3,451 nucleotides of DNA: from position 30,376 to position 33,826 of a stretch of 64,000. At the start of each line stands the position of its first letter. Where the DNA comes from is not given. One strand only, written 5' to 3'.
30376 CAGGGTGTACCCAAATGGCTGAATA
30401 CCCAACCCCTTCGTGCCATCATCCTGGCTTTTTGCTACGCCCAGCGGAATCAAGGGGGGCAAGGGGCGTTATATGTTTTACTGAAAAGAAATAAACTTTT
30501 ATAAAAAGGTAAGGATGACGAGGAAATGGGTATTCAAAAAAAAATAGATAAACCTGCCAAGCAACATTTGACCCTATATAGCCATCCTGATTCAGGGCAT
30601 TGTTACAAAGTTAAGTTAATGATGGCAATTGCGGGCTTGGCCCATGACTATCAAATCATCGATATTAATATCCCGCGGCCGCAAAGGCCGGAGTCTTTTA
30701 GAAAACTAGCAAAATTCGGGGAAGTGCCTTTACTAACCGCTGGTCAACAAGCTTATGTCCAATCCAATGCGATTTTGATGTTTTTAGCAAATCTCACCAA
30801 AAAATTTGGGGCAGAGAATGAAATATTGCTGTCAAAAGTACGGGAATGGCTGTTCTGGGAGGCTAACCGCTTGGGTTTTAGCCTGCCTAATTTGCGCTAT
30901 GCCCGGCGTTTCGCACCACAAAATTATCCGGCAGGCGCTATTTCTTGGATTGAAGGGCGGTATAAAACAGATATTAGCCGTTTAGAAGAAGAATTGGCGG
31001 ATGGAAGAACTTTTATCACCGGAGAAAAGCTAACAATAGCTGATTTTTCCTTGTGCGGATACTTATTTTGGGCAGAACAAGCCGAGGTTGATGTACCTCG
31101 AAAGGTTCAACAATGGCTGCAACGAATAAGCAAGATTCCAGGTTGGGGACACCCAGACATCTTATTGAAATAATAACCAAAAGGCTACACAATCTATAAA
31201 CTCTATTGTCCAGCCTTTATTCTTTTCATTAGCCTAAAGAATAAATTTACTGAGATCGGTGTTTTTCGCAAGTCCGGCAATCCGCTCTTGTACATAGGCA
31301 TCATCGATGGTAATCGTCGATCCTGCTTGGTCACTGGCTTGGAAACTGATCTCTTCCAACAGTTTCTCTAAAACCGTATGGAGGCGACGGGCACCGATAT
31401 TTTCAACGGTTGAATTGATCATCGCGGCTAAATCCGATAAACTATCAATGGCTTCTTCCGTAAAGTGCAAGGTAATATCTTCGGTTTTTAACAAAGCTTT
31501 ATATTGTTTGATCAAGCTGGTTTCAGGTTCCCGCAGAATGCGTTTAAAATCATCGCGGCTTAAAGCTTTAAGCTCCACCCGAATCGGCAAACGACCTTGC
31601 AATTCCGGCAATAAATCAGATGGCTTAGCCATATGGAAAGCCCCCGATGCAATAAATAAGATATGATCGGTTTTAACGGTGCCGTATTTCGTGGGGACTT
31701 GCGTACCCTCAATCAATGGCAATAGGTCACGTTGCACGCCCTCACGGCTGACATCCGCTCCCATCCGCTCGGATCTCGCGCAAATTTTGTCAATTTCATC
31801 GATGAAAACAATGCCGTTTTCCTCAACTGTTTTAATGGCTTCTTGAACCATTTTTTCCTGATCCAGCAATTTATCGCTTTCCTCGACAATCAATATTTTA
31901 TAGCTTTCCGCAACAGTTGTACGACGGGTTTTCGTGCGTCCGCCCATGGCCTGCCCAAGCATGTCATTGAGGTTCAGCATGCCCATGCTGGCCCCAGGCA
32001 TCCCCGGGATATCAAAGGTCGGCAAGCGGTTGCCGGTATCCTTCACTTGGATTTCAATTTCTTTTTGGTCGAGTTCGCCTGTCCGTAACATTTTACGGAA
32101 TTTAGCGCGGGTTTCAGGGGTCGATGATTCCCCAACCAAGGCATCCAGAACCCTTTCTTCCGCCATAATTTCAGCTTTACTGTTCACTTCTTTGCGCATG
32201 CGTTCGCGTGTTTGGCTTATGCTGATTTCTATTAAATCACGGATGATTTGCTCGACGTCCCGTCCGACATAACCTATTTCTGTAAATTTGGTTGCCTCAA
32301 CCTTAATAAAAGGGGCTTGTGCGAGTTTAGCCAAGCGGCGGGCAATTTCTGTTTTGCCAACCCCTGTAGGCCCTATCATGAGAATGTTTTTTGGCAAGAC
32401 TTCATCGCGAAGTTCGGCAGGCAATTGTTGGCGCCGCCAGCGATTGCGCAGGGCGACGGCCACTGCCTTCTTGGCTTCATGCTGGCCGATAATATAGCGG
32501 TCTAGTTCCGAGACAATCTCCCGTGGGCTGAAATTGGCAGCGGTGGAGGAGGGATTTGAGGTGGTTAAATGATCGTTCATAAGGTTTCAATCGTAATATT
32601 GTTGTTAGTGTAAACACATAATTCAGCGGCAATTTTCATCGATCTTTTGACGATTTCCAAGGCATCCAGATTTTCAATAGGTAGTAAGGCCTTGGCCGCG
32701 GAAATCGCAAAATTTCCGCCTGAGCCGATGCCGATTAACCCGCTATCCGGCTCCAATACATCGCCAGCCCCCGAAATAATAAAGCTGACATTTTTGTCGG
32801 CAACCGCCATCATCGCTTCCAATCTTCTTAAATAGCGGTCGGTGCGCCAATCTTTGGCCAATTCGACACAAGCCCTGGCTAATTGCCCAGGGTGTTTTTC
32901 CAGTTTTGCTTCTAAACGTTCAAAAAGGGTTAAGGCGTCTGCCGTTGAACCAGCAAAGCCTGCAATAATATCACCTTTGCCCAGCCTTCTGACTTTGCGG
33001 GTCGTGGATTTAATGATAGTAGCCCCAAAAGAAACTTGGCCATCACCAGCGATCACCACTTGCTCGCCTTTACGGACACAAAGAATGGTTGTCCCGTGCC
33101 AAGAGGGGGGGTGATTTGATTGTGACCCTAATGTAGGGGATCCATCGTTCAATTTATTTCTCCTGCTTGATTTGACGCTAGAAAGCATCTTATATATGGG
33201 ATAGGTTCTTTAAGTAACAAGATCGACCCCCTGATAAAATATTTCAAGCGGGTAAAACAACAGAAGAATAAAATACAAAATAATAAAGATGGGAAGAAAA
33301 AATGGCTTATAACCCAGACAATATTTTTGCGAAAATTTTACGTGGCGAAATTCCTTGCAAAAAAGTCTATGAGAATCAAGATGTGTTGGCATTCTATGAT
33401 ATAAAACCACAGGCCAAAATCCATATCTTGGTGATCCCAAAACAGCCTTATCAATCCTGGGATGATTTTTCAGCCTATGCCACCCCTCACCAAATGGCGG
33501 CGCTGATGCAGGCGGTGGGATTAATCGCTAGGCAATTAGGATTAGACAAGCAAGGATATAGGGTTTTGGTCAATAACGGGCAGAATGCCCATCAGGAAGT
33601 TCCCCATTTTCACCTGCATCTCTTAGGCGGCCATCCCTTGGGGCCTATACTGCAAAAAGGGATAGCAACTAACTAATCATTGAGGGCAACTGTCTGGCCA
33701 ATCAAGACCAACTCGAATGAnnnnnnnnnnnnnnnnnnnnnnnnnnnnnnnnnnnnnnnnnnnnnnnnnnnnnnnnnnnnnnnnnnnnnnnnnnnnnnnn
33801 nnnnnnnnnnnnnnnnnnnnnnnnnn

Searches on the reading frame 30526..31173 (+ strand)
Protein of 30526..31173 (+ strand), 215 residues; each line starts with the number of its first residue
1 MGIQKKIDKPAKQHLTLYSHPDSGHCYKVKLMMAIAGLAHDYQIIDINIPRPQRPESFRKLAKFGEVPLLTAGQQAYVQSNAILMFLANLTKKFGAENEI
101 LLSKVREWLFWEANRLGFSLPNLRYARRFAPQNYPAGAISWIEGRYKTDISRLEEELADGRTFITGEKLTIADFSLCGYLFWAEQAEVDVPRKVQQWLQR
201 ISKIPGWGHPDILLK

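Call 19: search_protein_families(library=pfam, proteins=[window:30526-31173:+], max_evalue=0.00001)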
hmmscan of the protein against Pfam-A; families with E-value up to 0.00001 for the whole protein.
window:30526-31173:+ (215 aa): 5 families
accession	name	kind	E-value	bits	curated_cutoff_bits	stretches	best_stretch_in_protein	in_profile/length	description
PF13410.11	GST_C_2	-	2.7e-08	34.2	24.9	1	144-200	9-69/69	Glutathione S-transferase, C-terminal domain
PF00043.30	GST_C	-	4.9e-07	30.3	20.7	1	150-205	35-93/93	Glutathione S-transferase, C-terminal domain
PF13409.12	GST_N_2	-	1.1e-06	29.6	25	1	24-89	3-69/70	Glutathione S-transferase, N-terminal domain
PF13417.12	GST_N_3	-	1.3e-06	29.1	22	1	17-89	1-69/75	Glutathione S-transferase, N-terminal domain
PF02798.26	GST_N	-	2e-06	28.5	20.9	1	15-89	3-76/76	Glutathione S-transferase, N-terminal domain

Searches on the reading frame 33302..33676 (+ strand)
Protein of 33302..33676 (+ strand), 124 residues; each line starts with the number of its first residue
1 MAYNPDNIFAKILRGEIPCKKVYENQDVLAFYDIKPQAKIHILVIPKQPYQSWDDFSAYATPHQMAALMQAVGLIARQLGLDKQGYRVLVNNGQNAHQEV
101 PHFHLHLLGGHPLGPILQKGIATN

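Call 19: search_protein_families(library=pfam, proteins=[window:33302-33676:+], max_evalue=0.00001)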
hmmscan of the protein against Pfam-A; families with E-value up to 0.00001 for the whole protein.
window:33302-33676:+ (124 aa): 2 families
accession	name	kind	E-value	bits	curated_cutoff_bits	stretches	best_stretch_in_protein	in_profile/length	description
PF01230.28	HIT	-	2e-28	99.3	21.5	1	14-111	1-96/98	HIT domain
PF11969.13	DcpS_C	-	2e-16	60.9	24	1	8-109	3-101/114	Scavenger mRNA decapping enzyme C-term binding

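Call 45: find_encoding_contigs(protein=window:33302-33676:+, flank=10000, max_places=6)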
Protein window:33302-33676:+ (124 aa): 10 contigs read that carry it; 6 places shown.
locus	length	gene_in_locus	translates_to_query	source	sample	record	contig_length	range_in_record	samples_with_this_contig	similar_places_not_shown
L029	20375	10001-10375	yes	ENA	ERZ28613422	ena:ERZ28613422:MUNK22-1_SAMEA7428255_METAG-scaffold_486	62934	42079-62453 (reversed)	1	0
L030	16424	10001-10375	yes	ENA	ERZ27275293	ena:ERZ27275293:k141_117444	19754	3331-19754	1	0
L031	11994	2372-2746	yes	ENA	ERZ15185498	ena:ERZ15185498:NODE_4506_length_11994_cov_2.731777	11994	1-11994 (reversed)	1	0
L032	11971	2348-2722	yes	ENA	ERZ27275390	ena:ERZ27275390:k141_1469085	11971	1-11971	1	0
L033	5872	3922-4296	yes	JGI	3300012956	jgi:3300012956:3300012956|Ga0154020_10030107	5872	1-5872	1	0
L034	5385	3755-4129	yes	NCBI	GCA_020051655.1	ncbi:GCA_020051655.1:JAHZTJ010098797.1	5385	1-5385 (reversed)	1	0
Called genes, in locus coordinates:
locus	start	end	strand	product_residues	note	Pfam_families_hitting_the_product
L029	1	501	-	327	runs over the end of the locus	?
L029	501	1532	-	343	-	PF01208:URO-D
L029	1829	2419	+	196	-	PF02545:Maf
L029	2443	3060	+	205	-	PF01121:CoaE, PF13238:AAA_18 (weak)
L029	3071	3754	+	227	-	PF00929:RNase_T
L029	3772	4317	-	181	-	PF02556:SecB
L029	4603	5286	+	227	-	PF04280:Tim44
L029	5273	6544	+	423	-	PF03562:MltA, PF06725:3D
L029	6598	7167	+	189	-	PF01713:Smr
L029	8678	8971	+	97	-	-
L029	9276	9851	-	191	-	PF00227:Proteasome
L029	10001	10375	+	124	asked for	PF11969:DcpS_C, PF01230:HIT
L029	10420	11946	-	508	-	PF13541:ChlI, PF00158:Sigma54_activat (weak), PF01078:Mg_chelatase, PF07728:AAA_5, PF00493:MCM, PF13335:Mg_chelatase_C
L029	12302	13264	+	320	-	PF00892:EamA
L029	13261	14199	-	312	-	PF02951:GSH-S_N, PF02955:GSH-S_ATP, PF08443:RimK, PF14398:ATPgrasp_YheCD (weak)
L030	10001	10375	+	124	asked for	PF11969:DcpS_C, PF01230:HIT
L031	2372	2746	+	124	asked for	PF11969:DcpS_C, PF01230:HIT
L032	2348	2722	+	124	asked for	PF11969:DcpS_C, PF01230:HIT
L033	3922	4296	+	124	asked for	PF11969:DcpS_C, PF01230:HIT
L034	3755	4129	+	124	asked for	PF11969:DcpS_C, PF01230:HIT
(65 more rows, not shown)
